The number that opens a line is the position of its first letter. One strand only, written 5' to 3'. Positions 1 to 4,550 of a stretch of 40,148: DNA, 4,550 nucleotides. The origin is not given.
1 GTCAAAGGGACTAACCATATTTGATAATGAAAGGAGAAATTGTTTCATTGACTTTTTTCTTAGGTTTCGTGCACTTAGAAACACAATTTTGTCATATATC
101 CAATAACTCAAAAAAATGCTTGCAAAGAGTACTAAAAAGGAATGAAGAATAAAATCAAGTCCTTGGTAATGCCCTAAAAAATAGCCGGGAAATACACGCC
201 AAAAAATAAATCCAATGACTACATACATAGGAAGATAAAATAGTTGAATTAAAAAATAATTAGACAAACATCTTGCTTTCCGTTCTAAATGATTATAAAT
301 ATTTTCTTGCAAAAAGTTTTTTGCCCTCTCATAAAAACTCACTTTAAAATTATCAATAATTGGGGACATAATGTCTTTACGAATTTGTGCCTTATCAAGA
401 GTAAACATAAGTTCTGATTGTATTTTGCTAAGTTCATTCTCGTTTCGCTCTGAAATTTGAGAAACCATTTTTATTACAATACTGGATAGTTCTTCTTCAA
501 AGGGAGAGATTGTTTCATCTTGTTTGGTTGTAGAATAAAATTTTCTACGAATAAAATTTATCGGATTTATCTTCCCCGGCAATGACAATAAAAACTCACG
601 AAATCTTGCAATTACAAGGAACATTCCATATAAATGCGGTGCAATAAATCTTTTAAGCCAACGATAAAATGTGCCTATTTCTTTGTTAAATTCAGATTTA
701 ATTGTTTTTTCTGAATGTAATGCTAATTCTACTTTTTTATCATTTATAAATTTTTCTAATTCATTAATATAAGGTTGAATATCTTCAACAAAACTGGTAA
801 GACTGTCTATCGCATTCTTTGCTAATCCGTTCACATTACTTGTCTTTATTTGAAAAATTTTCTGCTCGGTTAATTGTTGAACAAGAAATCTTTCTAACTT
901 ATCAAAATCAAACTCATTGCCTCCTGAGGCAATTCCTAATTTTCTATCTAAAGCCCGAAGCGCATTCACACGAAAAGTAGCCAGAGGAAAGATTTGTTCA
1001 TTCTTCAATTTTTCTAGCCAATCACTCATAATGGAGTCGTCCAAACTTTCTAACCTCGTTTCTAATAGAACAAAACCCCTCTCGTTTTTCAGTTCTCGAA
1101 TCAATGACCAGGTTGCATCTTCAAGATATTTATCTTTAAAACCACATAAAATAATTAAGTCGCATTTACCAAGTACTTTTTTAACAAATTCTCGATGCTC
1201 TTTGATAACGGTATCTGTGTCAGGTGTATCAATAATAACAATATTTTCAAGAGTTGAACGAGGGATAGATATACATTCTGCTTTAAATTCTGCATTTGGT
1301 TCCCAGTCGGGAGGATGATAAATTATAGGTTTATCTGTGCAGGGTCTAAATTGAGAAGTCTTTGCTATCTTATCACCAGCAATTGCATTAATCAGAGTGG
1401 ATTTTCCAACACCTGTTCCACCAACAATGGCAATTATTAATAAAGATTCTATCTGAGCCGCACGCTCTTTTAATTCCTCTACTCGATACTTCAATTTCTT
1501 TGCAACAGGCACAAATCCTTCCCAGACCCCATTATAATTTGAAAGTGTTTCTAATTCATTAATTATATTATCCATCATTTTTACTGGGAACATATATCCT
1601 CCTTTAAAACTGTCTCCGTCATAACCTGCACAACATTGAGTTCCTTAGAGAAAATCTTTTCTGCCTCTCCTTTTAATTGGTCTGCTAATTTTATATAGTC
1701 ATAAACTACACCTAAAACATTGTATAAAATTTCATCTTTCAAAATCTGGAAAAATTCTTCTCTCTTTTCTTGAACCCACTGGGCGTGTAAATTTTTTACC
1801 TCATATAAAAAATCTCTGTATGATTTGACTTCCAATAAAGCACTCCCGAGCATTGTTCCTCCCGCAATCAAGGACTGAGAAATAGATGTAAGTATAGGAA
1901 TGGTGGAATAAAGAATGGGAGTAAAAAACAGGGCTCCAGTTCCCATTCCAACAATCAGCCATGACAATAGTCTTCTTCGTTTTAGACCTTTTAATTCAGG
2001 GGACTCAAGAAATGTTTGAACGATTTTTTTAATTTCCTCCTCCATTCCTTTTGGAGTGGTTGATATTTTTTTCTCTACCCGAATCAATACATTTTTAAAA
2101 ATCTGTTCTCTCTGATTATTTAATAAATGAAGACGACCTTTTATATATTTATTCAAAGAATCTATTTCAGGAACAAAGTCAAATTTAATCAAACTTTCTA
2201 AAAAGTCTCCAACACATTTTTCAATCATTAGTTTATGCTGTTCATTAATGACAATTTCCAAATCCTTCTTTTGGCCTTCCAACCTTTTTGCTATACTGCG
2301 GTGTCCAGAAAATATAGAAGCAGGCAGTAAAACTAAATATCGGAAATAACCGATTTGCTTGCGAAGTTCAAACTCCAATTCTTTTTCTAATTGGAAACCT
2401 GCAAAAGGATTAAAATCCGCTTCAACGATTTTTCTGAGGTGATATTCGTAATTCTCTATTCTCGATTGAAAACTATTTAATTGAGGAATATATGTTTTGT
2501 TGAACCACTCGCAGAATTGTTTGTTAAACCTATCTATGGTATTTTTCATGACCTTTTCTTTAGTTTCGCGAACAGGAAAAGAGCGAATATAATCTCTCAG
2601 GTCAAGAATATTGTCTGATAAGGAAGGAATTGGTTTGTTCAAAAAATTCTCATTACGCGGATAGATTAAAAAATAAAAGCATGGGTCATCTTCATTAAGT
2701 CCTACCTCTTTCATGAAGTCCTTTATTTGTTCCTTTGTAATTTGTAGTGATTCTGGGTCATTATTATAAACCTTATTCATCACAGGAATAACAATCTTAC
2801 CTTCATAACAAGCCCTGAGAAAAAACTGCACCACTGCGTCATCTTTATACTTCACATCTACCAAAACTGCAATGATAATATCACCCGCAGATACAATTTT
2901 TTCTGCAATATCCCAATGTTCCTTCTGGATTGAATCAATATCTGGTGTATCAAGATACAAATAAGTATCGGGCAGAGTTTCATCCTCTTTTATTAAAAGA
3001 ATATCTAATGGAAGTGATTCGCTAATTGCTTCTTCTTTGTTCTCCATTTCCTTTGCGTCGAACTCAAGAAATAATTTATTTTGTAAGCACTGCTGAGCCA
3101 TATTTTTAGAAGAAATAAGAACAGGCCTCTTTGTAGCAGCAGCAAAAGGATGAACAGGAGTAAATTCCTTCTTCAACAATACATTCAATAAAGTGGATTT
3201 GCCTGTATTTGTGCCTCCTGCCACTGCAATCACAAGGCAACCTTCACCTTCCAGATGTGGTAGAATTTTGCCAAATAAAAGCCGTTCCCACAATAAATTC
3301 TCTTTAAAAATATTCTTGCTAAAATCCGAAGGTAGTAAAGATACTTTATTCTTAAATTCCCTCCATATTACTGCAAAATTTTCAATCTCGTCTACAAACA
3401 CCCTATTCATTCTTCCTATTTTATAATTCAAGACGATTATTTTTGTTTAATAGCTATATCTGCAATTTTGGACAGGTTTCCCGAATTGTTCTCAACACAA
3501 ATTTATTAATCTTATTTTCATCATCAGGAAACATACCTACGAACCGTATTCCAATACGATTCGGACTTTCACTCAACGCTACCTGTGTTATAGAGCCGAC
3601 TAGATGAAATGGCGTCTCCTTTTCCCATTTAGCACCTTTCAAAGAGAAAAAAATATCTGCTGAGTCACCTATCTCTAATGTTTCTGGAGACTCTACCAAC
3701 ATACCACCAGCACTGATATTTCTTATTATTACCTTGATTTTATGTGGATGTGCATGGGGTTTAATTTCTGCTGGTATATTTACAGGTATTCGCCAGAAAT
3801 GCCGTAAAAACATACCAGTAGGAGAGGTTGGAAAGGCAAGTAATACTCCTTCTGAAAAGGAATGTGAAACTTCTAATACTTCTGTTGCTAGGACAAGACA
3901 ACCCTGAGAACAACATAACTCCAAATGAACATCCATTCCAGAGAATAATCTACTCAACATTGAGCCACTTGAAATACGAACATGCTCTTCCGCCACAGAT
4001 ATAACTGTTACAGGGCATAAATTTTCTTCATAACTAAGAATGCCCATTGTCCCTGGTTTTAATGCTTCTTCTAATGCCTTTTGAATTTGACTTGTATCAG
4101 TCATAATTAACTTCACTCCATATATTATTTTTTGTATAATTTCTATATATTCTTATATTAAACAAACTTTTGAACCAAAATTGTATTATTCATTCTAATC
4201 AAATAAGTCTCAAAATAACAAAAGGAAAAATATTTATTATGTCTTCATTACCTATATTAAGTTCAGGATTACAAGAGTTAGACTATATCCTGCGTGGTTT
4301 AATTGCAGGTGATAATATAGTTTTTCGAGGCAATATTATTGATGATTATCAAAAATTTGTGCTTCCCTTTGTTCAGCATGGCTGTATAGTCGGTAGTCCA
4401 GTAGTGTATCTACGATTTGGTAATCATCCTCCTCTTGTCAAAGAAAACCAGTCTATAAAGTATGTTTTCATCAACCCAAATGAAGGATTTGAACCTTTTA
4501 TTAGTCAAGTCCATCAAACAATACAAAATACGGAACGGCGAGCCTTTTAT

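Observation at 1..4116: PilZ c-di-GMP receptor in a tight operon with two tandem membrane-hairpin dynamin-like GTPases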

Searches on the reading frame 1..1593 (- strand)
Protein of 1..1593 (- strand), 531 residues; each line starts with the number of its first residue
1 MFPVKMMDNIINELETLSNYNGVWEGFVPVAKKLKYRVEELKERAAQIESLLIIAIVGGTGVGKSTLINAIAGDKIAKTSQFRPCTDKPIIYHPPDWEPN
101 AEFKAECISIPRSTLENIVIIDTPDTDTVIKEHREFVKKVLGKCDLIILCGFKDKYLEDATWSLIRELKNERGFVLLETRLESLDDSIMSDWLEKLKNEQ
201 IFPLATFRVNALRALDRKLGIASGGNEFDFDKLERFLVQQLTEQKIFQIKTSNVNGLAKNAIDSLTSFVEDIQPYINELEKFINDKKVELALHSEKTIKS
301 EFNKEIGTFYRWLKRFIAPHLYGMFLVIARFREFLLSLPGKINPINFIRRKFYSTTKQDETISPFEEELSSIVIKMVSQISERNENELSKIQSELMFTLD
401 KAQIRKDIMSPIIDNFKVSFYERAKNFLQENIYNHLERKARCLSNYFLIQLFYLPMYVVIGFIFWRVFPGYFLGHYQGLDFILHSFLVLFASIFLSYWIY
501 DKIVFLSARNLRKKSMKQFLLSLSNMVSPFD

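Call 4: search_protein_families(library=pfam, proteins=[window:1-1593:-], max_evalue=0.1)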
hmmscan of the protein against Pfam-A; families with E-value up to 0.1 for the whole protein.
window:1-1593:- (531 aa): 14 families
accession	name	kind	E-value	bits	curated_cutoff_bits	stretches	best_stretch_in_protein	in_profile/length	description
PF00350.29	Dynamin_N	-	7.8e-10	39.5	27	2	54-91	1-37/168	Dynamin family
PF01926.29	MMR_HSR1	-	1.8e-09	38.1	21.9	1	54-151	2-83/113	50S ribosome-binding GTPase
PF03193.22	RsgA_GTPase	-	5.1e-06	26.9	30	1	36-83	95-138/174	RsgA GTPase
PF00005.33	ABC_tran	-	0.00025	22.1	25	1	48-75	8-35/137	ABC transporter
PF00931.28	NB-ARC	-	0.00089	19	23.5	1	36-82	3-49/248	NB-ARC domain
PF25201.1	nSTAND6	-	0.0029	18.1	27.7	1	37-79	4-46/148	Novel STAND NTPase 6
PF13555.12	AAA_29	-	0.0051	17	27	1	53-72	24-43/61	P-loop containing region of AAA domain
PF05049.19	IIGP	-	0.0056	16.2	24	0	34-71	17-55/375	Interferon-inducible GTPase (IIGP)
PF00735.24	Septin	-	0.029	14.1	26.2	0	54-84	7-37/280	Septin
PF13191.12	AAA_16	-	0.035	15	32.6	0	43-72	17-45/167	AAA ATPase domain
PF13521.12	AAA_28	-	0.058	14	27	0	54-74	2-22/164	AAA domain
PF20720.3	nSTAND3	-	0.065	13.4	27.2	0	48-85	14-51/155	Novel STAND NTPase 3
PF10662.15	PduV-EutP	-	0.091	13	21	0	54-77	4-27/143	Ethanolamine utilisation - propanediol utilisation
PF25683.1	URGCP_GTPase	-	0.099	11.8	55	1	39-78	177-216/396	URGCP-like GTPase domain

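Call 5: search_protein_families(library=ncbifam, proteins=[window:1-1593:-], max_evalue=0.1)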
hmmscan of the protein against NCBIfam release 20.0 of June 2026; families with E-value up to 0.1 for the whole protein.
window:1-1593:- (531 aa): 62 families (the best 25 are shown)
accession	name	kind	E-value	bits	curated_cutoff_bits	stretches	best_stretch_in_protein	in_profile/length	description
NF000908.1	PRK00089.1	equivalog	6.5e-07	28.9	237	1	53-86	5-38/291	GTPase Era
TIGR03596.1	GTPase_YlqF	equivalog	7.9e-07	28.7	208.2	1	32-81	100-148/276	ribosome biogenesis GTPase YlqF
TIGR00231.1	small_GTP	domain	5.5e-06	26.3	42.5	1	54-204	6-147/164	GTP-binding protein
TIGR03918.1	GTP_HydF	equivalog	8.2e-06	24.9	325.55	1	52-219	8-163/392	[FeFe] hydrogenase H-cluster maturation GTPase HydF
TIGR00436.1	era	equivalog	1.6e-05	24.5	116.25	1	53-86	2-35/270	GTPase Era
NF003661.0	PRK05291.1-3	equivalog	3e-05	23.5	380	1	23-82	189-247/448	tRNA uridine-5-carboxymethylaminomethyl(34) synthesis GTPase MnmE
TIGR00991.1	3a0901s02IAP34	subfamily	6.4e-05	22.2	421.55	1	27-92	16-79/313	GTP-binding protein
NF000355.4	ribo_prot_ABC_F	equivalog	6.8e-05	21.9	380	1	41-82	18-59/499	ribosomal protection-like ABC-F family protein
TIGR03594.1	GTPase_EngA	equivalog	8.1e-05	21.8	306.7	1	45-79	169-203/432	ribosome biogenesis GTPase Der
TIGR03598.1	GTPase_YsxC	equivalog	0.00041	20.1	124.45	1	49-81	16-49/186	ribosome biogenesis GTP-binding protein YihA/YsxC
TIGR04521.1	ECF_ATPase_2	equivalog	0.00087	18.4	330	1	34-73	14-53/279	energy-coupling factor transporter ATPase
NF007071.0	PRK09518.1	equivalog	0.00093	17.8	953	1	41-93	261-313/706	bifunctional cytidylate kinase/GTPase Der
NF007368.0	PRK09866.1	equivalog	0.0011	17.3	1146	1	39-95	56-113/742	clamp-binding protein CrfC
NF040873.1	AztA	equivalog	0.0012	18.4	220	1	42-75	9-42/191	zinc ABC transporter ATP-binding protein AztA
NF049994.1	slr1306_fam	domain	0.0013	17.4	490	1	30-83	89-140/470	slr1306 family protein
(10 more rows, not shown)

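Call 6: search_protein_families(library=padloc, proteins=[window:1-1593:-], max_evalue=0.1)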
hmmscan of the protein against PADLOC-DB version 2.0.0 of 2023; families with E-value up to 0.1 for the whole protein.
window:1-1593:- (531 aa): 5 families
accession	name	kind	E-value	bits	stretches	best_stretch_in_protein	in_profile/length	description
PDLC03841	LeoBC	-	7.6e-08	29.9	2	29-152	51-159/601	-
PDLC04135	mad3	-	0.00038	18.1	1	53-71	24-42/374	mads_3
PDLC04140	mad8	-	0.00044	17.9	1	53-209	29-101/314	mads_8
PDLC03839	LeoA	-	0.0009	16.4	1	36-81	40-90/559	-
PDLC01730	typeIV_DinG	-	0.068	9.4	1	42-81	130-168/802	Csf4_1_IVA1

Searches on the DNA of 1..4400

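Call 87: search_rna_families(source=window, start=1, end=4400, threshold=evalue, max_evalue=1)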
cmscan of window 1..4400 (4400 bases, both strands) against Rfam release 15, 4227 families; matches with E-value up to 1: 2.
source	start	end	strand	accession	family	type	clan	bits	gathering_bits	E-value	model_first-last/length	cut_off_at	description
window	2319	2433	-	RF01454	RCNMV_5UTR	Cis-reg;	-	23.1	75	0.56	1-123/123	no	5'UTR enhancer element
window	3817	3877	+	RF02924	skipping-rope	Gene; sRNA;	-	19.4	36.7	0.59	1-80/80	no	skipping-rope RNA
